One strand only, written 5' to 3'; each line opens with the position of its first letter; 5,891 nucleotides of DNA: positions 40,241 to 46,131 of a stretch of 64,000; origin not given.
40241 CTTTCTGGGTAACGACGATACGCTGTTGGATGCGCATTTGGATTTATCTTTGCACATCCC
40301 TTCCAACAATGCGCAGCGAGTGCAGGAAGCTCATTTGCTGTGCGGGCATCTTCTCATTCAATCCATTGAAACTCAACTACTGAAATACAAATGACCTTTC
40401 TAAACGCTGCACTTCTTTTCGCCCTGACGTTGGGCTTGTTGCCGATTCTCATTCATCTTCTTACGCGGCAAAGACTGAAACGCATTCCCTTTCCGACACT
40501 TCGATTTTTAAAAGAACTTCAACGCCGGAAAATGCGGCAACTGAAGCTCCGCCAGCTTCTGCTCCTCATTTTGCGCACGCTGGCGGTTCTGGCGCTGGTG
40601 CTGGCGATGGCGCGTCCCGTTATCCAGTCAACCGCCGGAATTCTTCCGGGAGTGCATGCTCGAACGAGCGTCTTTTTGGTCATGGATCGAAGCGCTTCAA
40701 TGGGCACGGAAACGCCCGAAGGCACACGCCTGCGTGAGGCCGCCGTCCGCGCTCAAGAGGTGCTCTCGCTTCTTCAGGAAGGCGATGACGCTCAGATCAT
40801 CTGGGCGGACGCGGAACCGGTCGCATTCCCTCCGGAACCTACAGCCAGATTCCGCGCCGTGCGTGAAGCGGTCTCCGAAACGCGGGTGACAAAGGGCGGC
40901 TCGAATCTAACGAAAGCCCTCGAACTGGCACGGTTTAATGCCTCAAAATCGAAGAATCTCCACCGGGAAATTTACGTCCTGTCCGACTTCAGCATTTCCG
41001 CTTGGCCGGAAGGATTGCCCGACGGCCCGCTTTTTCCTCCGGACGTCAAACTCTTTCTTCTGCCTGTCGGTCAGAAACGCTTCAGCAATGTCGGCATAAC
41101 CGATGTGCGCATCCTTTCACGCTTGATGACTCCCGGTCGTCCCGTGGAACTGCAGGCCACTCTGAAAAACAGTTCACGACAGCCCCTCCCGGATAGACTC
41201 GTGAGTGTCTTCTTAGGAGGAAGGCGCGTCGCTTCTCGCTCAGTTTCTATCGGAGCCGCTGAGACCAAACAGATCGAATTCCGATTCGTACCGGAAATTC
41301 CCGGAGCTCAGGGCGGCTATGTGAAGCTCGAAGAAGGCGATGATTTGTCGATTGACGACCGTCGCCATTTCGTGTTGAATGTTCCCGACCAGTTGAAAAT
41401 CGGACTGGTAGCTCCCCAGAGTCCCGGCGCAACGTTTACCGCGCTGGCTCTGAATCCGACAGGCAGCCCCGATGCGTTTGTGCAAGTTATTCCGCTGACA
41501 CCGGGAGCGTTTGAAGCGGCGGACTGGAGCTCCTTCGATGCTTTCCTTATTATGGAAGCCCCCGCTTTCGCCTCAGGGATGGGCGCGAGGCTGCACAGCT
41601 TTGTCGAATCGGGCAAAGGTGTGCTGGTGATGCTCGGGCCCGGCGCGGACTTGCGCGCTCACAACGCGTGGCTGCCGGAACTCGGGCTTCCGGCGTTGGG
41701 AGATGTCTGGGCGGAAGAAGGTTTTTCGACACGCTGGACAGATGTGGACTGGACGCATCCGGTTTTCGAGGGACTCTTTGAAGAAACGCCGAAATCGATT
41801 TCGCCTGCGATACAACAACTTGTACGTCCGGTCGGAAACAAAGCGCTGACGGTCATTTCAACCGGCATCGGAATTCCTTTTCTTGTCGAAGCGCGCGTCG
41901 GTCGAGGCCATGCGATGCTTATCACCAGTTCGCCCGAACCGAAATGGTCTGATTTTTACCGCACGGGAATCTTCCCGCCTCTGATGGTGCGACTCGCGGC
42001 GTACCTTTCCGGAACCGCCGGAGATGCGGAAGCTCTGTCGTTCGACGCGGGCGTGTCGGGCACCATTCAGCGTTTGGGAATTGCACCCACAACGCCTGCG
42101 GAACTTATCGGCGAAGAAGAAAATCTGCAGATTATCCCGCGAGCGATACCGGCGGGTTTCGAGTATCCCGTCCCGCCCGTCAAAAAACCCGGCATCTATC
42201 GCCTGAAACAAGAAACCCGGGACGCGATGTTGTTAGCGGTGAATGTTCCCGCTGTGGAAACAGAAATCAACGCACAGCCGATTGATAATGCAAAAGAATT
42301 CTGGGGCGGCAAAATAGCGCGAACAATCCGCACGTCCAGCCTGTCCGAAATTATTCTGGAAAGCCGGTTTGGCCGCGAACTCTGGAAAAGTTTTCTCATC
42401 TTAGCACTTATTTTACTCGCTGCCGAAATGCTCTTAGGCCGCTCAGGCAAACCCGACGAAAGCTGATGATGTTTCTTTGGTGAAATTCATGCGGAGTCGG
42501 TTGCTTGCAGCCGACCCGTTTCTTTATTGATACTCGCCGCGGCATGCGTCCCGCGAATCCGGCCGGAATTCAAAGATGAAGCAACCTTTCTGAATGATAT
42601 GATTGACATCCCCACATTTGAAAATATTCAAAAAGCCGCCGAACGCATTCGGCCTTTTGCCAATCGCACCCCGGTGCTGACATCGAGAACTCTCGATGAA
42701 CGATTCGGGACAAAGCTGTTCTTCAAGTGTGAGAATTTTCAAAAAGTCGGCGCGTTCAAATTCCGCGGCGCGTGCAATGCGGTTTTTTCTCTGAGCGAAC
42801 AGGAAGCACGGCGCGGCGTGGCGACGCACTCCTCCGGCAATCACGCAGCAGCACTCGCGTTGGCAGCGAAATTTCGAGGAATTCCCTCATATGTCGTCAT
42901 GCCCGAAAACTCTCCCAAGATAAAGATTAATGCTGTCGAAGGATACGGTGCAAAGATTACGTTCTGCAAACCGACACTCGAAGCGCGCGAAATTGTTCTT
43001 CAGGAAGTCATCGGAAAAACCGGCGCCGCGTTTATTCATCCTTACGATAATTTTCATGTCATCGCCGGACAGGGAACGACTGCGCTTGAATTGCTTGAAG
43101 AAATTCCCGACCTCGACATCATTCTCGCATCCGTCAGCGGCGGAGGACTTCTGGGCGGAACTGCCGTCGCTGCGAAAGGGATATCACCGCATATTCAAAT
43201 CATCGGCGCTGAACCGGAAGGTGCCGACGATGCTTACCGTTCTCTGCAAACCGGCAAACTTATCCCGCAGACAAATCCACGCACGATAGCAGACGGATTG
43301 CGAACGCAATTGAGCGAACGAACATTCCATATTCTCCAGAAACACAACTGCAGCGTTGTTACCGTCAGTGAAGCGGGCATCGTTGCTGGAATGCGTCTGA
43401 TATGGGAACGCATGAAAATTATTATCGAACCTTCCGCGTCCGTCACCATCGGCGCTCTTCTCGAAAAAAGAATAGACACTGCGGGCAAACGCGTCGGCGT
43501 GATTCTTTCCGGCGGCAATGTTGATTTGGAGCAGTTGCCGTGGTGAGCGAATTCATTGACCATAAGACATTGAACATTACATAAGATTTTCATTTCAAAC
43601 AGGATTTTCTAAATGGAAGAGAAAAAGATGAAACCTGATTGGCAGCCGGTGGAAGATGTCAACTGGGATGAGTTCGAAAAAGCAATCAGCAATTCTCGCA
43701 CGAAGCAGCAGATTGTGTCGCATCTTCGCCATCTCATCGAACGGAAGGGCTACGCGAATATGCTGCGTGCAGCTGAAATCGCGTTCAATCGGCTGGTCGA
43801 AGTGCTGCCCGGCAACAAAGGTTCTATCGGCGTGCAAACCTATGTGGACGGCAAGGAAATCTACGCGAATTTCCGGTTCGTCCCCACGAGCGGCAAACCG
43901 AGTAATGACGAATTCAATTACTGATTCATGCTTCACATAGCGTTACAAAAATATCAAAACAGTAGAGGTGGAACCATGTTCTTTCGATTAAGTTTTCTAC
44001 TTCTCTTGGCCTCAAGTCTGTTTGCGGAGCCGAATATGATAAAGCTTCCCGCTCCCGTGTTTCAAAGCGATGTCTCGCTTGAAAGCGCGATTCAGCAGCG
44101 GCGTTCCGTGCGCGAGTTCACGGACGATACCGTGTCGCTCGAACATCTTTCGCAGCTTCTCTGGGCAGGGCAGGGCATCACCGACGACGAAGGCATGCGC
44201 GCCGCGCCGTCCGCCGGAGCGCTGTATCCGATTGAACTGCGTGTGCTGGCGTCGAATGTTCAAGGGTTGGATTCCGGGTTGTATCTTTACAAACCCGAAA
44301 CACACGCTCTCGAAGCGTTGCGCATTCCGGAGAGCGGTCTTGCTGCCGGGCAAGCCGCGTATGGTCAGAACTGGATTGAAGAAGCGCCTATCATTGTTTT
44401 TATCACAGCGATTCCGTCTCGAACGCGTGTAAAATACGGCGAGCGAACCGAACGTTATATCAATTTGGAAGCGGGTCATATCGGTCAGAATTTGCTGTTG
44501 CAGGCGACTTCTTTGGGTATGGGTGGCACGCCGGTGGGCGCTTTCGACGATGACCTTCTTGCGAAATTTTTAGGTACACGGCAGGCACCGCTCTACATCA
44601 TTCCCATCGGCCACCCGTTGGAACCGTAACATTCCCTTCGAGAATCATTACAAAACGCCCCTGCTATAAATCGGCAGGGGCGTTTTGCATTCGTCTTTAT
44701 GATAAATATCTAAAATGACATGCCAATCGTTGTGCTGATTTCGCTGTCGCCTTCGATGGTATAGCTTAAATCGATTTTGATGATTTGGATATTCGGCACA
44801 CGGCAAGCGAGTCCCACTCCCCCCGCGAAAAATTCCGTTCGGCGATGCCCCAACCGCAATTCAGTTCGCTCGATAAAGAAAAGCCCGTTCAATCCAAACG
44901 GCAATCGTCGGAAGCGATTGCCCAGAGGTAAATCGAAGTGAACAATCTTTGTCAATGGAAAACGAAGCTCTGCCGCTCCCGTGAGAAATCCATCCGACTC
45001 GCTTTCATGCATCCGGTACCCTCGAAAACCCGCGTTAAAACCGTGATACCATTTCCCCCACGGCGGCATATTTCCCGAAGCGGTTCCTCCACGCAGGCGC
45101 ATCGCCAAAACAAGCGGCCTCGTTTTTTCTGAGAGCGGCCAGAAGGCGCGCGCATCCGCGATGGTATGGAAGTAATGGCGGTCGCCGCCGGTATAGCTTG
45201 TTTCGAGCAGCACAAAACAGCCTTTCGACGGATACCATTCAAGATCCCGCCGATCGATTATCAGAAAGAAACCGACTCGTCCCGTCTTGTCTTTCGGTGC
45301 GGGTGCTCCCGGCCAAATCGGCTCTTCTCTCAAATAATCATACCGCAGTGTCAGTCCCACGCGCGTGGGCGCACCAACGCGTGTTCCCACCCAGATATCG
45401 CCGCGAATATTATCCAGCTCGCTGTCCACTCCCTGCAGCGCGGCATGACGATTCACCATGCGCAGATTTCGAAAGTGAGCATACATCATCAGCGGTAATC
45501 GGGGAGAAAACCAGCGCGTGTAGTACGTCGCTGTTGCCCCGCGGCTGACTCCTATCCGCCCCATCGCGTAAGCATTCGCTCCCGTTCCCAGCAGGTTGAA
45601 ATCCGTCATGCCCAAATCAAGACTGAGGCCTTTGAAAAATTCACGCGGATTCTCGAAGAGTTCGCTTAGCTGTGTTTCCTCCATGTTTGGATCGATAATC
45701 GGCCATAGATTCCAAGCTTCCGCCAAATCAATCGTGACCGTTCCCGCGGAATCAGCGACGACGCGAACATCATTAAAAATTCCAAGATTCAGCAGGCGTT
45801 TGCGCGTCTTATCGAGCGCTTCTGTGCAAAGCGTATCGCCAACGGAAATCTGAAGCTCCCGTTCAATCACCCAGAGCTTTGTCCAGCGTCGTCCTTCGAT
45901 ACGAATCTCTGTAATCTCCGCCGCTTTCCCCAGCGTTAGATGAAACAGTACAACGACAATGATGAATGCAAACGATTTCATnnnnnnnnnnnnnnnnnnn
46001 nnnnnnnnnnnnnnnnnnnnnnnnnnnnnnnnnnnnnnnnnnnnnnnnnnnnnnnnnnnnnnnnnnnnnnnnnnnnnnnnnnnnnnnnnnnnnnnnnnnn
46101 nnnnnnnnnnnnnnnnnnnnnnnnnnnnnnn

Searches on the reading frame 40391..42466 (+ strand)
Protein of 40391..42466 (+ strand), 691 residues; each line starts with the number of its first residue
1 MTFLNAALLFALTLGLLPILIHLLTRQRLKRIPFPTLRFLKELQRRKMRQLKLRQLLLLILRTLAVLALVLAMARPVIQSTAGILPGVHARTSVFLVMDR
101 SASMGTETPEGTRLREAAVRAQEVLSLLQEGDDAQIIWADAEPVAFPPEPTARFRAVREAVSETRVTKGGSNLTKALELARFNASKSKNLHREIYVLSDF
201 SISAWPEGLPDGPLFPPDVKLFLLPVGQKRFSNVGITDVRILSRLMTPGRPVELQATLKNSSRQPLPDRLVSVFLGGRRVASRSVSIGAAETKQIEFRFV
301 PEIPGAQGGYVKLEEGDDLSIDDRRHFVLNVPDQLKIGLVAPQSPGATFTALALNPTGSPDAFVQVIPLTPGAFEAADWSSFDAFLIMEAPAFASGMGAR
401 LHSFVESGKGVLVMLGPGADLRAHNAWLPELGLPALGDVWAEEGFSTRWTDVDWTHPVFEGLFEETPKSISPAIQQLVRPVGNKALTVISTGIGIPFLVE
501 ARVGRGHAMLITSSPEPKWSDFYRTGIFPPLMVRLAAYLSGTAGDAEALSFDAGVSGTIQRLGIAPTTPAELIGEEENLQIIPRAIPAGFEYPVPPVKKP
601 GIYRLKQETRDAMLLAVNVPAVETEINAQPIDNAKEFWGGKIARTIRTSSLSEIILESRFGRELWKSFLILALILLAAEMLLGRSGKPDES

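Call 30: search_protein_families(library=pfam, proteins=[window:40391-42466:+], max_evalue=0.001)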
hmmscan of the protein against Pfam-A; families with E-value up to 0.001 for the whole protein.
window:40391-42466:+ (691 aa): 2 families
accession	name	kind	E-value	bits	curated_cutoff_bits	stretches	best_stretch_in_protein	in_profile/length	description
PF07584.16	BatA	-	1e-16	61.5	25.9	1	1-76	1-77/77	Aerotolerance regulator N-terminal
PF13519.12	VWA_2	-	2.4e-10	41.4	27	1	95-200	2-106/107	von Willebrand factor type A domain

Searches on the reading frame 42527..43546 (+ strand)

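Call 30: search_protein_families(library=pfam, proteins=[window:42527-43546:+], max_evalue=0.001)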
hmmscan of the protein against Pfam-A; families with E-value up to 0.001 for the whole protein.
window:42527-43546:+ (339 aa): 1 family
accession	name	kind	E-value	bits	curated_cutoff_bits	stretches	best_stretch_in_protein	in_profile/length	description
PF00291.31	PALP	-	9.4e-76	255.4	35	1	42-329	2-295/295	Pyridoxal-phosphate dependent enzyme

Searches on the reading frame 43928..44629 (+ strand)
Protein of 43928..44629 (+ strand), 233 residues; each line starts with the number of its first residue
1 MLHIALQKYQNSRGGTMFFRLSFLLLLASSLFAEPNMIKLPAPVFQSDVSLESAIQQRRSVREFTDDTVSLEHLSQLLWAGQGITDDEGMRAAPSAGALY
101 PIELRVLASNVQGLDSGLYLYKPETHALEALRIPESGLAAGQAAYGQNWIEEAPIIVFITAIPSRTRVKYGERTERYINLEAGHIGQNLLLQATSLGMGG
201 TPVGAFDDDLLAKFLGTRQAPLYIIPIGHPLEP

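Call 30: search_protein_families(library=pfam, proteins=[window:43928-44629:+], max_evalue=0.001)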
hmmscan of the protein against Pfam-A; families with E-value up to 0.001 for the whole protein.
window:43928-44629:+ (233 aa): 2 families
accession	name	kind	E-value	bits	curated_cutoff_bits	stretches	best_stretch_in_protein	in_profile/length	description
PF00881.29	Nitroreductase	-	9e-34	117.5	23.5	1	55-229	1-167/167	Nitroreductase family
PF14512.11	TM1586_NiRdase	-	0.00017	21.7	27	0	52-88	3-39/215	Putative TM nitroreductase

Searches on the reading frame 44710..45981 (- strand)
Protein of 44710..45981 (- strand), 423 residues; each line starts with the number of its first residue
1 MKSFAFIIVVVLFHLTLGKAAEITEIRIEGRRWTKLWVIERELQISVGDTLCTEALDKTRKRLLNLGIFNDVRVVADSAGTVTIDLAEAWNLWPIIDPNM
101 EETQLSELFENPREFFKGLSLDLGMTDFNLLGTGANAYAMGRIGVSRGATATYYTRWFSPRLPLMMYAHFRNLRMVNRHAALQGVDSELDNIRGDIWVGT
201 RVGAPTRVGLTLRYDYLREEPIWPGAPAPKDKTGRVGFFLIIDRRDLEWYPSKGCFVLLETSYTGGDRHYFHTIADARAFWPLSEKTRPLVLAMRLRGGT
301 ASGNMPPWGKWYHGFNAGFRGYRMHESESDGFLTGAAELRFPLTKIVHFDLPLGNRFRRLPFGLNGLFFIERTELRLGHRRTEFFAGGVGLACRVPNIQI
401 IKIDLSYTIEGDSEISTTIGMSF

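Call 3: search_protein_families(library=pfam, proteins=[window:44710-45981:-], max_evalue=1)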
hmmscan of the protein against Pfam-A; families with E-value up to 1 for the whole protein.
window:44710-45981:- (423 aa): 2 families
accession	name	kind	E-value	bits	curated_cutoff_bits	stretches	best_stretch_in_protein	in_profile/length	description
PF01103.29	Omp85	-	9.6e-10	38.9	24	1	129-346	1-244/325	Omp85 superfamily domain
PF07244.20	POTRA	-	8.6e-07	30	21.3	1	22-88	2-78/79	Surface antigen variable number repeat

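Call 4: search_protein_families(library=ncbifam, proteins=[window:44710-45981:-], max_evalue=1)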
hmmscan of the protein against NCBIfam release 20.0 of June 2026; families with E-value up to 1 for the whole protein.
window:44710-45981:- (423 aa): 4 families
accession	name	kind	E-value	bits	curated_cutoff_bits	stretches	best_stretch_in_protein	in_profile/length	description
TIGR03303.1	OM_YaeT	equivalog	3.3e-13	48.9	297.15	2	11-75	312-376/741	outer membrane protein assembly factor BamA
TIGR00992.1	3a0901s03IAP75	subfamily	5.2e-08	31.6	1163.25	2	284-346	588-651/718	IAP75 family chloroplast envelope protein translocase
NF008287.0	PRK11067.1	subfamily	3.2e-07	29.1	1181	2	14-77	340-403/802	outer membrane protein assembly factor BamA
NF047779.1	Omp85_fam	subfamily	4.9e-07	29.6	200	1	240-419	231-419/423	Omp85 family outer membrane protein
